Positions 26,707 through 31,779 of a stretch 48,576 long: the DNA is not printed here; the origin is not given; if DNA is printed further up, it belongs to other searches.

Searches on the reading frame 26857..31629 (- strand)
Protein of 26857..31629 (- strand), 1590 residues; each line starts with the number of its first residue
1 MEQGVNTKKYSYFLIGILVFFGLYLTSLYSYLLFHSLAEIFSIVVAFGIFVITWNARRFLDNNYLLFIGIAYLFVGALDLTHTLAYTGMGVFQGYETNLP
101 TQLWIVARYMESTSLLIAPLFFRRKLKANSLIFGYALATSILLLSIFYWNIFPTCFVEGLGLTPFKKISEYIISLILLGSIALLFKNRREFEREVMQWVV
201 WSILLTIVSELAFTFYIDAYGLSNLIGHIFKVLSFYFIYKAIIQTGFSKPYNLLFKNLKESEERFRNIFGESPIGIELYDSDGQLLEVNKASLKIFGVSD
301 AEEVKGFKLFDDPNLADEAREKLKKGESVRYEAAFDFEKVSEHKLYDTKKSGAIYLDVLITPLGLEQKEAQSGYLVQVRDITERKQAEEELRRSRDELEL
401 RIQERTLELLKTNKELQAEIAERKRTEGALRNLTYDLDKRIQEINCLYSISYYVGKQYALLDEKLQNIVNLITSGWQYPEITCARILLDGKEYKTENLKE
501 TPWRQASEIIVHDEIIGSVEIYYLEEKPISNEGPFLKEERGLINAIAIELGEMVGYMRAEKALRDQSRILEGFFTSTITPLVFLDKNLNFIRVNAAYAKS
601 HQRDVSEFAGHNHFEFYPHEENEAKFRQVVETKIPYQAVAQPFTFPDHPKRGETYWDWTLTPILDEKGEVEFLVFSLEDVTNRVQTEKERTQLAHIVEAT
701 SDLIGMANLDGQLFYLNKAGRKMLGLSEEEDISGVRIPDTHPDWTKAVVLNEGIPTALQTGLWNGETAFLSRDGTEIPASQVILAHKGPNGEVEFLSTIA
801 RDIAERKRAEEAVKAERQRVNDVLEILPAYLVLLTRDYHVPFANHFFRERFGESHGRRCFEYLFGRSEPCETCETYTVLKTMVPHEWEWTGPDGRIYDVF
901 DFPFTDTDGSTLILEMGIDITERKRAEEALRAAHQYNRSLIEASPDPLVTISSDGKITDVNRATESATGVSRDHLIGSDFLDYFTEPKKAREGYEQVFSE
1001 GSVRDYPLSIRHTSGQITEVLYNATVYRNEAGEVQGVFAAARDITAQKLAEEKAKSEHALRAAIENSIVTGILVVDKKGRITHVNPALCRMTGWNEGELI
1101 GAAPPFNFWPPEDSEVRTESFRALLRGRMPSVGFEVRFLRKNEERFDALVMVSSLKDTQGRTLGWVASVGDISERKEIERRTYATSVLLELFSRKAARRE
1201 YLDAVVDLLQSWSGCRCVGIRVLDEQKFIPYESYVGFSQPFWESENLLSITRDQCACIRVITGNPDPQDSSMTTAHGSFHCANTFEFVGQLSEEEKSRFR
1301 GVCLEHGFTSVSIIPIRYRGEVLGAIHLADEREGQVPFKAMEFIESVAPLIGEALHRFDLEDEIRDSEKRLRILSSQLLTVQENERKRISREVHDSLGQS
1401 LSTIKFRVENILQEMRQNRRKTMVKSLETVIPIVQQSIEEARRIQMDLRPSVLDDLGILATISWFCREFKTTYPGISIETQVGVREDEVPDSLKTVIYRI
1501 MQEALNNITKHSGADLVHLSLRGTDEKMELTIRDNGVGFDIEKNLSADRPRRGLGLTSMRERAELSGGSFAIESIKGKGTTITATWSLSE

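Call 61: search_protein_families(library=pfam, proteins=[window:26857-31629:-], max_evalue=0.00001)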
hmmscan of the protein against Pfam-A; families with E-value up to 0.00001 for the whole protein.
window:26857-31629:- (1590 aa): 11 families
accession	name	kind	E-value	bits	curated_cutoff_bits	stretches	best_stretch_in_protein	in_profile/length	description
PF17159.10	MASE3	-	1.3e-94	316.5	31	1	27-250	2-226/226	Membrane-associated sensor domain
PF08448.16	PAS_4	-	2.1e-61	205.4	23.1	4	576-684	3-109/110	PAS fold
PF13426.13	PAS_9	-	1e-55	186.8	27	4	1070-1174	2-103/103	PAS domain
PF00989.32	PAS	-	4.7e-52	175.2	22.6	2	1061-1172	3-113/113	PAS fold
PF13188.13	PAS_8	-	1.7e-29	101.1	21.8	1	1060-1111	3-55/65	PAS domain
PF02518.31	HATPase_c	-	7.5e-13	49.3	26.4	1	1497-1588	6-109/111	Histidine kinase-, DNA gyrase B-, and HSP90-like ATPase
PF07730.19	HisKA_3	-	1e-12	48.8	24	1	1385-1453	1-68/68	Histidine kinase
PF08447.18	PAS_3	-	2.6e-11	44.1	25.6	0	1082-1166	2-86/89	PAS fold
PF12860.13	PAS_7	-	2e-07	31.6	27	0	275-389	7-115/115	PAS fold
PF24820.1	Diguanyl_cycl_sensor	-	5.6e-07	29.9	28.1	0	940-1017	1-77/109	Diguanylate cyclase-like sensor domain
PF13581.12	HATPase_c_2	-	3.4e-06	27.5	27.4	1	1491-1586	26-127/127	Histidine kinase-like ATPase domain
